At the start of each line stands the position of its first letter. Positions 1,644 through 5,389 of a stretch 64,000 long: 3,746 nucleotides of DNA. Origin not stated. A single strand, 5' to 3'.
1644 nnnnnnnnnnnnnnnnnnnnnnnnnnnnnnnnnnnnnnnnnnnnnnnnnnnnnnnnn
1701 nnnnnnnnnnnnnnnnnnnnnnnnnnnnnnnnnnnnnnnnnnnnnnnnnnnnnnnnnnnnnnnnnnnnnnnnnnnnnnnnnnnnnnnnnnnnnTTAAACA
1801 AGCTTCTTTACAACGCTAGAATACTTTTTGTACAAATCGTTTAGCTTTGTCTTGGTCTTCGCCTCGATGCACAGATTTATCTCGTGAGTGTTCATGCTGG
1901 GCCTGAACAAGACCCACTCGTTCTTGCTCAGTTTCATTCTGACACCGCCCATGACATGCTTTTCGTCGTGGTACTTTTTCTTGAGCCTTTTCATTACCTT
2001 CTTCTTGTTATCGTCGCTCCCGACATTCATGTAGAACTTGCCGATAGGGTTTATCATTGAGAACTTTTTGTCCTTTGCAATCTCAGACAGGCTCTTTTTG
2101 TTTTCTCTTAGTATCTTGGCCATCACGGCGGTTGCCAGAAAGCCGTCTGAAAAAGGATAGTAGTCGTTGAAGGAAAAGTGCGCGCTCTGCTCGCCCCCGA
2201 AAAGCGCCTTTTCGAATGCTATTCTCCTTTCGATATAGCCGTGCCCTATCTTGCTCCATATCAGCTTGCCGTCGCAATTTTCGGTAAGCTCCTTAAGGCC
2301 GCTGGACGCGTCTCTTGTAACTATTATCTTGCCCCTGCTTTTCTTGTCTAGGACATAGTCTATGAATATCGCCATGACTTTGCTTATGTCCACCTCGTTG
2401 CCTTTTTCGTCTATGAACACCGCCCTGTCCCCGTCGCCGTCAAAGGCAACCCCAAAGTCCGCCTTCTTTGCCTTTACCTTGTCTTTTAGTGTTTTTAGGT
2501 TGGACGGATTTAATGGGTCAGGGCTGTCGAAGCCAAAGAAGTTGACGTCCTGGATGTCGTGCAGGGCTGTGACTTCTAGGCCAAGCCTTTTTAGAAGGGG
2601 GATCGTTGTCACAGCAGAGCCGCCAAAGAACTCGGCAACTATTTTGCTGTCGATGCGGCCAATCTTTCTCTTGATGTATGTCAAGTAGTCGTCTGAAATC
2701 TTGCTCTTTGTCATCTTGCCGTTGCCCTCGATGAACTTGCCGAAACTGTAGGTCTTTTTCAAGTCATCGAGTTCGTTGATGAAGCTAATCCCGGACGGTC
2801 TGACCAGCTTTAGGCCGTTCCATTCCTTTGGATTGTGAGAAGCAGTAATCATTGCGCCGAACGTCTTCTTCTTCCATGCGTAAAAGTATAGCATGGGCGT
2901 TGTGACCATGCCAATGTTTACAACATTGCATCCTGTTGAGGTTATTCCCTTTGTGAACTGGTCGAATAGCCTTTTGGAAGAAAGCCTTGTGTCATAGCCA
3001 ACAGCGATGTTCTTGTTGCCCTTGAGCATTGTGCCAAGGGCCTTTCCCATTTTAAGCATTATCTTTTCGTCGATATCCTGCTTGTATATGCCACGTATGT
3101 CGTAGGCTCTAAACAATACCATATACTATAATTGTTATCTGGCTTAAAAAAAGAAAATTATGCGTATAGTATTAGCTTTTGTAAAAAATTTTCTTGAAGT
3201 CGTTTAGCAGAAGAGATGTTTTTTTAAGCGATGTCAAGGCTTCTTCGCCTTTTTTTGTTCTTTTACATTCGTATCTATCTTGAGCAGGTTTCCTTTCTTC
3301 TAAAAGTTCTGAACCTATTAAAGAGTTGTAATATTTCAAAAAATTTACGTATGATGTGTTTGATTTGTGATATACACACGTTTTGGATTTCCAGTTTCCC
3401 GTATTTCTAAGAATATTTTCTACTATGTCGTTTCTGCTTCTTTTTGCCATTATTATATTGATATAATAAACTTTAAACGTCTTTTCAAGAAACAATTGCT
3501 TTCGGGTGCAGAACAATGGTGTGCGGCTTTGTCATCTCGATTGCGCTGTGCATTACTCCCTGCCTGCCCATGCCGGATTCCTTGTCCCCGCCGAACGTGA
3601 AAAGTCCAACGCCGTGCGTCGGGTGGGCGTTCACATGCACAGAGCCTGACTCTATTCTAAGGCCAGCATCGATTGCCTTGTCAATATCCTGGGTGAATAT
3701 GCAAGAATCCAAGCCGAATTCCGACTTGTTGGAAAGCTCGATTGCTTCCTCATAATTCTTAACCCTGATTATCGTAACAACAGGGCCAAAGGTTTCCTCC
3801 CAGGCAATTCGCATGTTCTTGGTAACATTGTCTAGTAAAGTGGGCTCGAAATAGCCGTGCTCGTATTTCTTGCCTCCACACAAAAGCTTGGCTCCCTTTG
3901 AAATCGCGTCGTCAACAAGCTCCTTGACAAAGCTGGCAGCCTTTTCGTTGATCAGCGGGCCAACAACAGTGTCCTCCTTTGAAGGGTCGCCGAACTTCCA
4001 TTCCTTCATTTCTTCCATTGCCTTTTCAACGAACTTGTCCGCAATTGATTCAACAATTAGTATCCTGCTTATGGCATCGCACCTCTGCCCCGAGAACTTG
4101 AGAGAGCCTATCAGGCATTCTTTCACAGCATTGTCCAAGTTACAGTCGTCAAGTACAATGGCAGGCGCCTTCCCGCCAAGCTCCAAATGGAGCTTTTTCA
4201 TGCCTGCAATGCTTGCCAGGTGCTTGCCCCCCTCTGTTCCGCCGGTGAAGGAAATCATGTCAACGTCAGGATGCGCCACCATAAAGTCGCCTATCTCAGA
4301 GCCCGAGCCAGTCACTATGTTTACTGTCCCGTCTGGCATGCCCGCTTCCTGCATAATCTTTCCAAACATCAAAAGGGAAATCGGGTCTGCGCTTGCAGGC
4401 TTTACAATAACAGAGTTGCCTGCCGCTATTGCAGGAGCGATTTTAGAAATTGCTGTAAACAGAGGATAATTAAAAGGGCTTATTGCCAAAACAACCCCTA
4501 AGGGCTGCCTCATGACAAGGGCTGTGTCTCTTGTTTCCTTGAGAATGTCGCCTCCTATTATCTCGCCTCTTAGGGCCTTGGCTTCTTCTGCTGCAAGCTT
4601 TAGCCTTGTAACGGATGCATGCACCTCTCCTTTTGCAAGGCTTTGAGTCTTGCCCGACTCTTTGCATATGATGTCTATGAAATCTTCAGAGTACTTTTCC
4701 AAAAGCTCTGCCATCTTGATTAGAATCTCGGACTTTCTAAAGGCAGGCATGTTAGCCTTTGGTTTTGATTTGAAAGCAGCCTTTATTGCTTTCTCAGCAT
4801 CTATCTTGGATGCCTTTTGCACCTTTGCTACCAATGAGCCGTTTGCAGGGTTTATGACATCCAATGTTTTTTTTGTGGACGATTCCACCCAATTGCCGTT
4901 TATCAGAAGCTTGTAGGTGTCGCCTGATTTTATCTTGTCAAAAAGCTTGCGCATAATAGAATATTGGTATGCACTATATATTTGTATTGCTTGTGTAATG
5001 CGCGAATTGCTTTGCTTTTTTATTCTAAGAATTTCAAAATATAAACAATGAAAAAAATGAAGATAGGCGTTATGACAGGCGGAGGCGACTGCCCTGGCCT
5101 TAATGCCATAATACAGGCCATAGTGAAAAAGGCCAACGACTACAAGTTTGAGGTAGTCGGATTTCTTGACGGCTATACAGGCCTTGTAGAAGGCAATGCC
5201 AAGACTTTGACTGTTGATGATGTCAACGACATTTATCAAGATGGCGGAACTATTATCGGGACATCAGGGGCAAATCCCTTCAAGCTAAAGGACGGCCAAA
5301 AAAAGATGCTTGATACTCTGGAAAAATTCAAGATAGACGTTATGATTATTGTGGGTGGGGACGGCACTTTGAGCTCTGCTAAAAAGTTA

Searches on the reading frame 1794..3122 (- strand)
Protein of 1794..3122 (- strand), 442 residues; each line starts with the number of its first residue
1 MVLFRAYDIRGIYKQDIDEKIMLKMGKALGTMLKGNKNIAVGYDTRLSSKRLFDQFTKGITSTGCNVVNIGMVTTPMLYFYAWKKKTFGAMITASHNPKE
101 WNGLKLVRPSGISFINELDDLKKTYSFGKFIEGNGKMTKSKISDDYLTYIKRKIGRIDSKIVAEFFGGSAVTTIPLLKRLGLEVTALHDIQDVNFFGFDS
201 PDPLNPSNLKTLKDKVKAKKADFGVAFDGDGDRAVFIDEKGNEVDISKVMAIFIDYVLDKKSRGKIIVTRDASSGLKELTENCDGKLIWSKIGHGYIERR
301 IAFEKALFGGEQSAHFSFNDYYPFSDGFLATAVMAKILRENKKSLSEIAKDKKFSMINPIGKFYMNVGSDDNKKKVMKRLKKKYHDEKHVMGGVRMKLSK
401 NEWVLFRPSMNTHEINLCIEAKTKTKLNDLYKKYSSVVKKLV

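Call 66: search_protein_families(library=pfam, proteins=[window:1794-3122:-], max_evalue=0.00001)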
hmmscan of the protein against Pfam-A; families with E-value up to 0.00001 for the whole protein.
window:1794-3122:- (442 aa): 3 families
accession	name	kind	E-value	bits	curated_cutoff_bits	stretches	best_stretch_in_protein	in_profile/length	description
PF02878.22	PGM_PMM_I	-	1.9e-36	125.2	22.5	1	2-118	2-123/138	Phosphoglucomutase/phosphomannomutase, alpha/beta/alpha domain I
PF02880.22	PGM_PMM_III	-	3.1e-21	76.1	20.7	1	248-351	4-110/115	Phosphoglucomutase/phosphomannomutase, alpha/beta/alpha domain III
PF02879.22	PGM_PMM_II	-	1.6e-17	64.4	29.3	1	145-241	2-103/103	Phosphoglucomutase/phosphomannomutase, alpha/beta/alpha domain II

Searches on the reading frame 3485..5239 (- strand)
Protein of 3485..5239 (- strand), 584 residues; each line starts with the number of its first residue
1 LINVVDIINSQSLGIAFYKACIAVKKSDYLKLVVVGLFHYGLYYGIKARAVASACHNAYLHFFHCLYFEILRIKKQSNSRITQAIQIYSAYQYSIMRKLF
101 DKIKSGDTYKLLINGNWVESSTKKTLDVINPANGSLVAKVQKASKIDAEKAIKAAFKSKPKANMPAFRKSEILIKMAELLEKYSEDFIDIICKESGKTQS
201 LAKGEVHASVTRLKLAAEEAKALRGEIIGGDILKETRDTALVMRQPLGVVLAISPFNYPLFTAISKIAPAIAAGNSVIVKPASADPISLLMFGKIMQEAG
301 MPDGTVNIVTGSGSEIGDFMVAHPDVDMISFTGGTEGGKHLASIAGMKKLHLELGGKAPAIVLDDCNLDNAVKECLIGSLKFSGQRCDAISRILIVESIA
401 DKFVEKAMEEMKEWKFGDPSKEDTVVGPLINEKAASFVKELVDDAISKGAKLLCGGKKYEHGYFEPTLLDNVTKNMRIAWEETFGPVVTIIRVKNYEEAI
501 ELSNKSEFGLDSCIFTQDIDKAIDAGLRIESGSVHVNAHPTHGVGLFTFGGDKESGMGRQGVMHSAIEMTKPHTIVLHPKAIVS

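Call 66: search_protein_families(library=pfam, proteins=[window:3485-5239:-], max_evalue=0.00001)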
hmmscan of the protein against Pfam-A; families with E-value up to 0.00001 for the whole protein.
window:3485-5239:- (584 aa): 1 family
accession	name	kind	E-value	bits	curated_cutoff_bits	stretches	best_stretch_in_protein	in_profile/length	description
PF00171.27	Aldedh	-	2.2e-154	514.9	23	1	117-574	1-460/461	Aldehyde dehydrogenase family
